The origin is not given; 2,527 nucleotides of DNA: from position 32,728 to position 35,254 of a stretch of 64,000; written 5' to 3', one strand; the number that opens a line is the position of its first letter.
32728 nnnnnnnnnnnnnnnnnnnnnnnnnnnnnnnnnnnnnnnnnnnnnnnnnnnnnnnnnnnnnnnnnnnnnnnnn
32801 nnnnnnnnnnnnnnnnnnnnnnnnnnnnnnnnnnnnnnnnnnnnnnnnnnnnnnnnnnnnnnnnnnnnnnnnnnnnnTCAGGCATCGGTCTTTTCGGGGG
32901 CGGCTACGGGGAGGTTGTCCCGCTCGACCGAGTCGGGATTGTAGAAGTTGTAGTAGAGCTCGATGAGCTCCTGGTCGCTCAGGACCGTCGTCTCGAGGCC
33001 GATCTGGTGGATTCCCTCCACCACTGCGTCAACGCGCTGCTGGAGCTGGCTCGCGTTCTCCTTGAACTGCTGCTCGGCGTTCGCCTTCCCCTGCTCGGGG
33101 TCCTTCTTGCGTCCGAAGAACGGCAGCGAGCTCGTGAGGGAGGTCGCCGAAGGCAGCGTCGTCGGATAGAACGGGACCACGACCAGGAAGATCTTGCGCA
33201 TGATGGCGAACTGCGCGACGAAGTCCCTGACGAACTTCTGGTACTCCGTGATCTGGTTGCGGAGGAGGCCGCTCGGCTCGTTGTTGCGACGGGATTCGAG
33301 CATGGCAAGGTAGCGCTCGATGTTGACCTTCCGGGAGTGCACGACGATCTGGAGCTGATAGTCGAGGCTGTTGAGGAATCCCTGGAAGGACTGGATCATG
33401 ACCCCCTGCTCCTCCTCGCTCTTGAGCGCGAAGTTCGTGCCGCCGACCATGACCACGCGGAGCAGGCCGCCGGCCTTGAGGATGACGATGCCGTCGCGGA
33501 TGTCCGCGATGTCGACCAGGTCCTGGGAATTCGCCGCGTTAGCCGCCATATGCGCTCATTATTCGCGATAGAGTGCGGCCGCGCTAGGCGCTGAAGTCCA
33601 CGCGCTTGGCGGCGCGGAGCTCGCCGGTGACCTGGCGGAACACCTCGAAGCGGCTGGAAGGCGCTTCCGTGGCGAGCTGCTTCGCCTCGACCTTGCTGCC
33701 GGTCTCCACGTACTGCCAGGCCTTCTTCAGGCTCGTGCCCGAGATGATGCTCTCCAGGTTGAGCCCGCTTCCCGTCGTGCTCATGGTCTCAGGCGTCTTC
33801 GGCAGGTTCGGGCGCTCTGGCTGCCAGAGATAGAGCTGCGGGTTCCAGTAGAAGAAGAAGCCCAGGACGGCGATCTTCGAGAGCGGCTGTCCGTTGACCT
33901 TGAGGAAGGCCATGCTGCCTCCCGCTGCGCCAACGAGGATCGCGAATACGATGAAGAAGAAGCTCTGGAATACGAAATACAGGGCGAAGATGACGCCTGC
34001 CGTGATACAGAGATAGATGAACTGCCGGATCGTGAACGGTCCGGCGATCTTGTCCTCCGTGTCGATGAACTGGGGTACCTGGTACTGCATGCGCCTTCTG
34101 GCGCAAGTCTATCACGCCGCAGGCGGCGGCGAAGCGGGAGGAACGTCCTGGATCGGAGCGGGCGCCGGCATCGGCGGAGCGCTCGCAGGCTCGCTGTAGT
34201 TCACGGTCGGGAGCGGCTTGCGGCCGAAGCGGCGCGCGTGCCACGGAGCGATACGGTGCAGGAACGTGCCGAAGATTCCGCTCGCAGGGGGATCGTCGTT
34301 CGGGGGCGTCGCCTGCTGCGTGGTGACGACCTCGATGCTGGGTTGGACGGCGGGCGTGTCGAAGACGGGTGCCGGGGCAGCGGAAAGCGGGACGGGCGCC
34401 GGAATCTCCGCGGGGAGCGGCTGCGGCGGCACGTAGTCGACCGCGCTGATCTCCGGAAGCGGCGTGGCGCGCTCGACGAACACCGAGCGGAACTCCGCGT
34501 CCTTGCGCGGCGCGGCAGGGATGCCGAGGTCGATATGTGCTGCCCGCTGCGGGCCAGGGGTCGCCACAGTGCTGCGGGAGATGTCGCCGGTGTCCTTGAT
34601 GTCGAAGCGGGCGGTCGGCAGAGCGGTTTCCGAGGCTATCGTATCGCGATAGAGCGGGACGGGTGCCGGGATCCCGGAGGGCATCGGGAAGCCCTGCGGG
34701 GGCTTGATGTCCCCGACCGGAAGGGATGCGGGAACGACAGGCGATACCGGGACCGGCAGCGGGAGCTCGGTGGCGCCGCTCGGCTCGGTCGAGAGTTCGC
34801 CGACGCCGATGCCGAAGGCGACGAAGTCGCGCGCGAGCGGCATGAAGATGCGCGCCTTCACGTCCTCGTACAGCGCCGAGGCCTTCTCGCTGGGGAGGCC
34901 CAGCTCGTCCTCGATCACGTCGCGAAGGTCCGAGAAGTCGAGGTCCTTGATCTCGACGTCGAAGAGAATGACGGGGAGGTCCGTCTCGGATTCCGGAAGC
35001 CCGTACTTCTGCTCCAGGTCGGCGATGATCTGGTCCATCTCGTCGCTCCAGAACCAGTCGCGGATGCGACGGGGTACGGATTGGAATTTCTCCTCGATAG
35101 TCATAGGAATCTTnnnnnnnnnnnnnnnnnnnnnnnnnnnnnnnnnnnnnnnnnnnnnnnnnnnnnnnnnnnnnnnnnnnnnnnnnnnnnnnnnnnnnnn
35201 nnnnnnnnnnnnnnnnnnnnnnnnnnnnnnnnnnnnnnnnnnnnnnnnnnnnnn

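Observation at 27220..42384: A 15-kb single-strand gene run couples uvrD-rsmA to a Gram-positive/CPR-style type IV secretion-like gene set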

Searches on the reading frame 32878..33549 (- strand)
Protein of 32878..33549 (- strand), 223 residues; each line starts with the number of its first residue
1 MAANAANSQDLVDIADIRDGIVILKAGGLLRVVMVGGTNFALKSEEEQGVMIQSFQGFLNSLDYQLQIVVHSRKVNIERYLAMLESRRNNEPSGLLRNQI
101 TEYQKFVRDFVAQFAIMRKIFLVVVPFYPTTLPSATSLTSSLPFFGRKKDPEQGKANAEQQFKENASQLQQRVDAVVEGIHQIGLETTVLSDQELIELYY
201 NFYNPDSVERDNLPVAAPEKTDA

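Call 4: search_protein_families(library=pfam, max_evalue=0.01, proteins=[window:32878-33549:-])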
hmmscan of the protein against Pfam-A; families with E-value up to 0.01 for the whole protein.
window:32878-33549:- (223 aa): 0 families

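Call 48: search_protein_families(library=ncbifam, max_evalue=0.1, proteins=[window:32878-33549:-])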
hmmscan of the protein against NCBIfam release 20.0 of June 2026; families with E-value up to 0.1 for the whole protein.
window:32878-33549:- (223 aa): 6 families
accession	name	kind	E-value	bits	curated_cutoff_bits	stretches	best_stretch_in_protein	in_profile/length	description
NF045975.1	VirB4_plasma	equivalog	1.7e-11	42.6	590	2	5-106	101-209/894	Mbov_0397 family ICE element conjugal transfer ATPase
NF041427.1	TrsD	subfamily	1.2e-06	28.4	200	1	17-87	24-99/201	TrsD/TraD family conjugative transfer protein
TIGR00929.1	VirB4_CagE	subfamily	0.00013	20.3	643.1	1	4-187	4-177/792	VirB4 family type IV secretion/conjugal transfer ATPase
NF045971.1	conju_CD1110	equivalog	0.00041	18.8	325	1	17-97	11-93/752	VirB4-like conjugal transfer ATPase, CD1110 family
NF042935.1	SCO6880_fam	subfamily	0.009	15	60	1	156-207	238-290/477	SCO6880 family protein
NF045556.1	TbtD_PbtD_pyrid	equivalog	0.085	12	325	0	144-184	194-234/354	thiopeptide maturation pyridine synthase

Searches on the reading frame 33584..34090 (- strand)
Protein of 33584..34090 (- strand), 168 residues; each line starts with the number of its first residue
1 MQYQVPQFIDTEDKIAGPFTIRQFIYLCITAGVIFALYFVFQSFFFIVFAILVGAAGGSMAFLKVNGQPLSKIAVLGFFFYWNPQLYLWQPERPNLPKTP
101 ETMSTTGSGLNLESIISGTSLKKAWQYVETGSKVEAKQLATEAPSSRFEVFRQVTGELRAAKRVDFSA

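Call 4: search_protein_families(library=pfam, max_evalue=0.01, proteins=[window:33584-34090:-])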
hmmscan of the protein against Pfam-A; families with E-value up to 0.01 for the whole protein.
window:33584-34090:- (168 aa): 1 family
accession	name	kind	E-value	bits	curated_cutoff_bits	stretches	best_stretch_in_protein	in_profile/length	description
PF12666.12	PrgI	-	4.8e-11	43.5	27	1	5-74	2-75/91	PrgI family protein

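Call 48: search_protein_families(library=ncbifam, max_evalue=0.1, proteins=[window:33584-34090:-])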
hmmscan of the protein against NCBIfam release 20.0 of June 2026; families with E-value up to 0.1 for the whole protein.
window:33584-34090:- (168 aa): 0 families

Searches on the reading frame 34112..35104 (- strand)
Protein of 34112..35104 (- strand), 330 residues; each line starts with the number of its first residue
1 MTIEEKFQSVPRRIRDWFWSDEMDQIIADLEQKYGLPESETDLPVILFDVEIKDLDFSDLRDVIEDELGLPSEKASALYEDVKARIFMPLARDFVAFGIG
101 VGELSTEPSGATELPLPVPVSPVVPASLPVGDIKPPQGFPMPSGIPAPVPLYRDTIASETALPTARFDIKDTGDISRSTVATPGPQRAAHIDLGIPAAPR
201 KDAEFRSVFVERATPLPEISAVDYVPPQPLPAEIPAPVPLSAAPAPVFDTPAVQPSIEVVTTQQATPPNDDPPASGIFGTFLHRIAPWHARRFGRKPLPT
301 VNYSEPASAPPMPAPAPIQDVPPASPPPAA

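Call 4: search_protein_families(library=pfam, max_evalue=0.01, proteins=[window:34112-35104:-])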
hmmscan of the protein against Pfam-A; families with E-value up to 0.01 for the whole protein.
window:34112-35104:- (330 aa): 0 families

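Call 48: search_protein_families(library=ncbifam, max_evalue=0.1, proteins=[window:34112-35104:-])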
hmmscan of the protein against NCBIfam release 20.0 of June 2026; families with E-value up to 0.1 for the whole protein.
window:34112-35104:- (330 aa): 0 families

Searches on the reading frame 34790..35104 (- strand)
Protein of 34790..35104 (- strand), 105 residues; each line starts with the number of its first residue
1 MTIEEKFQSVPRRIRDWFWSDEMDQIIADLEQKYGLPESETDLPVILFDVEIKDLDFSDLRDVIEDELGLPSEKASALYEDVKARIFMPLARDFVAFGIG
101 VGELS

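Call 101: search_solved_structures(query=A7, max_evalue=1)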
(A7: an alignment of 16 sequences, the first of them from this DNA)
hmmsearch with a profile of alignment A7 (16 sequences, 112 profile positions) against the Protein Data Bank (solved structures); distinct sequences matched with E-value up to 1: 2.
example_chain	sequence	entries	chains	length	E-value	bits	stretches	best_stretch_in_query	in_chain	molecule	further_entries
2x5q_A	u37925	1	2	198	0.69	13.2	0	66-106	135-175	SSO1986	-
6cj7_A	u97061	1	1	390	0.98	12.8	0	53-105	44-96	Serpin-12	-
